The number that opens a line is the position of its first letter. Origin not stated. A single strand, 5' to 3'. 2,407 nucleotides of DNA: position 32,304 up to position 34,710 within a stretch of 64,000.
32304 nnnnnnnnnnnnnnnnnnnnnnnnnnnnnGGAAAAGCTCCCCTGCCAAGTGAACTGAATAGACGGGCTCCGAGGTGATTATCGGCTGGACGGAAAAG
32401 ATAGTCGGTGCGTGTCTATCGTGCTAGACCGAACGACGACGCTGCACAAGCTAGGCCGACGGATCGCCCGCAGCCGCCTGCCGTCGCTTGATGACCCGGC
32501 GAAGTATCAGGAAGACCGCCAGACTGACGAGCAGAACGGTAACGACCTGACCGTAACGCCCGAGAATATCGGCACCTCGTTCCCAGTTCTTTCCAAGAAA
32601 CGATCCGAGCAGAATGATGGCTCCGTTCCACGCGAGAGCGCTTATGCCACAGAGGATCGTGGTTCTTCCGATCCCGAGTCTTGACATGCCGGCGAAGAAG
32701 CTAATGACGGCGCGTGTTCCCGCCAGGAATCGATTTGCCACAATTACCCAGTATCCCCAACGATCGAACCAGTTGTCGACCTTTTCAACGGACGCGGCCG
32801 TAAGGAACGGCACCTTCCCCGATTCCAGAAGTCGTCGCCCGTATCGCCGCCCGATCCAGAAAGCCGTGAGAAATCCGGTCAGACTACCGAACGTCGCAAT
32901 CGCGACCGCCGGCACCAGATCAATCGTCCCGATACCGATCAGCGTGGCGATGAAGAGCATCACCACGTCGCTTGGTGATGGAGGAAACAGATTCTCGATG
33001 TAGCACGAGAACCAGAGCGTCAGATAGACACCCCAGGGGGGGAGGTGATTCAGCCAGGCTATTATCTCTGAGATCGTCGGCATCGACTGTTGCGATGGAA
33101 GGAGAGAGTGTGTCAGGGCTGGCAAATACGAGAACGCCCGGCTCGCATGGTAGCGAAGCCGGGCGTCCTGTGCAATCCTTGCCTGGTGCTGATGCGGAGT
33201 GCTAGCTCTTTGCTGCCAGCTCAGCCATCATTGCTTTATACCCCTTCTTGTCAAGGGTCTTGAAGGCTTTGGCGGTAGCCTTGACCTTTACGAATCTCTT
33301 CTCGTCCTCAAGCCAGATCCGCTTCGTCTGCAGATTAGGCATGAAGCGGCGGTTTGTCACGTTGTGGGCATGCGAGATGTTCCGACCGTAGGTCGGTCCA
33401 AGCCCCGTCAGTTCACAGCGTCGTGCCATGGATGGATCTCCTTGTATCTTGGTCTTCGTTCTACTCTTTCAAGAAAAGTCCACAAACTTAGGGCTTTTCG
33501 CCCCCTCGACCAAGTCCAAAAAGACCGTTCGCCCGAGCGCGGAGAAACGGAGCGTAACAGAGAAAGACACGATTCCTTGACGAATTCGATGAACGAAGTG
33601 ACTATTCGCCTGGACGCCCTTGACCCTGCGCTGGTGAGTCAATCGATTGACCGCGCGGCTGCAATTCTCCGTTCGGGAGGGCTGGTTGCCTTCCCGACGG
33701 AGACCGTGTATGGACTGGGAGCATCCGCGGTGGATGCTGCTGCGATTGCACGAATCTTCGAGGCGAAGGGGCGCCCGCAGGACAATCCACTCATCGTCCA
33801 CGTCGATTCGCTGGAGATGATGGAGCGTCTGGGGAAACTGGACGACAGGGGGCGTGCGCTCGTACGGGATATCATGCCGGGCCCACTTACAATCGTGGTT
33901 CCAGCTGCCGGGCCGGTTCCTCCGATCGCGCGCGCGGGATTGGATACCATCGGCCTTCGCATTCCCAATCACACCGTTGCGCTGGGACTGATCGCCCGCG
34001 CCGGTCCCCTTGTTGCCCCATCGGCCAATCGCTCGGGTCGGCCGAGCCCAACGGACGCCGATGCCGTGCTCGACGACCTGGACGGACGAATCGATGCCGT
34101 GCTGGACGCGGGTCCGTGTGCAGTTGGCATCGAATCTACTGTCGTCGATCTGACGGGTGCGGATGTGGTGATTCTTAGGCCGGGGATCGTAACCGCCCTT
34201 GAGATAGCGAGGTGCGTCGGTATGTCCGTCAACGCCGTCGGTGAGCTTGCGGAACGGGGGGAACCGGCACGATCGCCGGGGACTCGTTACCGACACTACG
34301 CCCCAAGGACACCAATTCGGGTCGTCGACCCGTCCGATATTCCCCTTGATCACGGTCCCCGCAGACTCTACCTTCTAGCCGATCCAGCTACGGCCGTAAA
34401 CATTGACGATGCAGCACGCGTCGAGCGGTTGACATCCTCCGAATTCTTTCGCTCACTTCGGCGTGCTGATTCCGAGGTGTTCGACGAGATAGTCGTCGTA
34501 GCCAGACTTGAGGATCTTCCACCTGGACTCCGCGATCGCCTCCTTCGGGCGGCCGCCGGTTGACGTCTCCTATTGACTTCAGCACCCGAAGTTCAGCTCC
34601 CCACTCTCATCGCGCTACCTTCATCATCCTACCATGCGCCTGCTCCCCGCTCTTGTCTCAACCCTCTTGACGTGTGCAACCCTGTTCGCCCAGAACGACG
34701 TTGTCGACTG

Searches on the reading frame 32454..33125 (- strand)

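Call 72: search_protein_families(library=pfam, proteins=[window:32454-33125:-], max_evalue=0.00001)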
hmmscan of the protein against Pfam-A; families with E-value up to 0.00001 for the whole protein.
window:32454-33125:- (224 aa): 1 family
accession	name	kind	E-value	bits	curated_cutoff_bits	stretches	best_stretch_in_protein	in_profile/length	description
PF09335.16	VTT_dom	-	3.8e-12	47.2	33.9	1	53-175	4-122/123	VTT domain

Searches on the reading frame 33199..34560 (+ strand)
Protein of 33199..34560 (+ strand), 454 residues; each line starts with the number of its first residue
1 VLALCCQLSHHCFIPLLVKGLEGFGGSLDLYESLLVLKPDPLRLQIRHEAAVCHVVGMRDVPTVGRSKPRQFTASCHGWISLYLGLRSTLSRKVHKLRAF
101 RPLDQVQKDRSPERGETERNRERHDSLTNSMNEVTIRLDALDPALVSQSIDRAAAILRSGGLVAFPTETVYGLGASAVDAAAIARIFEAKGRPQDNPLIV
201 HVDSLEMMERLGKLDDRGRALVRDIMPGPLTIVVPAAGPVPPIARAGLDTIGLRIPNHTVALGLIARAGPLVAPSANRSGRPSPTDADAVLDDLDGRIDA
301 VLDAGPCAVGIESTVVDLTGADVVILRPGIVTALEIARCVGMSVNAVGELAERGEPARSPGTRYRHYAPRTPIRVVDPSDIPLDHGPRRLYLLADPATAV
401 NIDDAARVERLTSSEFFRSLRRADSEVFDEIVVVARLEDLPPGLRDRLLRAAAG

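Call 72: search_protein_families(library=pfam, proteins=[window:33199-34560:+], max_evalue=0.00001)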
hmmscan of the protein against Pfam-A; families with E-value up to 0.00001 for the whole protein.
window:33199-34560:+ (454 aa): 2 families
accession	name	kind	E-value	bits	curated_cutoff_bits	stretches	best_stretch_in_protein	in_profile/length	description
PF01300.24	Sua5_yciO_yrdC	-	1.2e-57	194.7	25.1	1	156-329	2-178/178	Telomere recombination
PF03481.19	Sua5_C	-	1.6e-12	48.6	22.9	1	331-453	1-136/136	Threonylcarbamoyl-AMP synthase, C-terminal domain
